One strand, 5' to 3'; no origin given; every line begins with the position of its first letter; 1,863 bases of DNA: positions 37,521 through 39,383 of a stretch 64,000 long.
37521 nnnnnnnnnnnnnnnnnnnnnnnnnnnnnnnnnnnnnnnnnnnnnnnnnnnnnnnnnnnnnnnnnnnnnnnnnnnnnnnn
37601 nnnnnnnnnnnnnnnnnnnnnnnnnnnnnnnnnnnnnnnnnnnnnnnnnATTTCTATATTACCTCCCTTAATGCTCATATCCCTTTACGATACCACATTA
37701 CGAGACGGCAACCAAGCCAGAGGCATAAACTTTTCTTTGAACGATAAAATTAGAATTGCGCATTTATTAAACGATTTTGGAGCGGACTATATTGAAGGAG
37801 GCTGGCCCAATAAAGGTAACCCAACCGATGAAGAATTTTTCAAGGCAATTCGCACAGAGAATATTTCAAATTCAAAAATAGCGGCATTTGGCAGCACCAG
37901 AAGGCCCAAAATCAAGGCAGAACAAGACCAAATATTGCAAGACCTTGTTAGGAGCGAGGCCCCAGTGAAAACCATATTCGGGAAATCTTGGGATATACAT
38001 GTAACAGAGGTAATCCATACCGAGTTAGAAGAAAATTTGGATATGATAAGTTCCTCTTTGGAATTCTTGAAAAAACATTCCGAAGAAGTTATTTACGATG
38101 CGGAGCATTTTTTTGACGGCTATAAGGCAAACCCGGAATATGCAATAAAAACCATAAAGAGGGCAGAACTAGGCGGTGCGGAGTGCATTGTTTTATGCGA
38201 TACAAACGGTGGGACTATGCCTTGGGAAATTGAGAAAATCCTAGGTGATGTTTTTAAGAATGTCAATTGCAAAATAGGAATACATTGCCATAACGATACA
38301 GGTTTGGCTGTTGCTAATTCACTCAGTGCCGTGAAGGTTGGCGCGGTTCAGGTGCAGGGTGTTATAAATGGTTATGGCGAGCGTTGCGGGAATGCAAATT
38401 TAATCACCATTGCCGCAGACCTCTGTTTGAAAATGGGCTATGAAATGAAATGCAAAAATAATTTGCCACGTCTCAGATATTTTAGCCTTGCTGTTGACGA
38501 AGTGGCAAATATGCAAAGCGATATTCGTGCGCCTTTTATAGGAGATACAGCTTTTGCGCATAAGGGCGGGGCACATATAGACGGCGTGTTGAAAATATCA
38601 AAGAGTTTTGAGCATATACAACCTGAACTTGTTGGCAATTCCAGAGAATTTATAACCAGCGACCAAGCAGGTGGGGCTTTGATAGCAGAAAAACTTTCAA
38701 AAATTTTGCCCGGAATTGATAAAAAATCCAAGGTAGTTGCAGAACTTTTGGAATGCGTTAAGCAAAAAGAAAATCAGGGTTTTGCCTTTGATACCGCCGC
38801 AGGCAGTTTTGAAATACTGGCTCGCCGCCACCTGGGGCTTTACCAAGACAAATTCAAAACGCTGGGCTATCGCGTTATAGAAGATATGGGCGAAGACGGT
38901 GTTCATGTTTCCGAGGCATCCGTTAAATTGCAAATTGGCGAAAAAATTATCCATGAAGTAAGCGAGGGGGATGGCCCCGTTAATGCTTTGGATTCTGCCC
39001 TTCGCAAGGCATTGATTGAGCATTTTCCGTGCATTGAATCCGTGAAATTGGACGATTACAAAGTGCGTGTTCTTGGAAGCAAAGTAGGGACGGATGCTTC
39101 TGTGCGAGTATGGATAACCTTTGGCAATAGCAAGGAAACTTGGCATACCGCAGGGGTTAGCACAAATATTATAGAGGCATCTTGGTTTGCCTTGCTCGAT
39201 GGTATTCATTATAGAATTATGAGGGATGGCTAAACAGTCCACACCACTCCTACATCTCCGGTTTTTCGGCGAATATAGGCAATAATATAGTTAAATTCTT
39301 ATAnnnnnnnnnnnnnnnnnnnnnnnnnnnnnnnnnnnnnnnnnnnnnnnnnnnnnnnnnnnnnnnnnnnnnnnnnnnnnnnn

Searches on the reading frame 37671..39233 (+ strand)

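Call 54: search_protein_families(library=pfam, proteins=[window:37671-39233:+], max_evalue=0.00001)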
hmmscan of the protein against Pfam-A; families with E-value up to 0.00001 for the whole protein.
window:37671-39233:+ (520 aa): 3 families
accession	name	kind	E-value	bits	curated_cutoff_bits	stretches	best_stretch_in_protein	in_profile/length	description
PF00682.25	HMGL-like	-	3.1e-46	158.3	29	1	3-252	2-240/260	HMGL-like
PF08502.15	LeuA_dimer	-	7.5e-25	87.8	24.9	1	378-514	5-129/131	LeuA allosteric (dimerisation) domain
PF22617.1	HCS_D2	-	7e-10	39.6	27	1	290-366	2-77/82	Homocitrate synthase post-HMGL domain-like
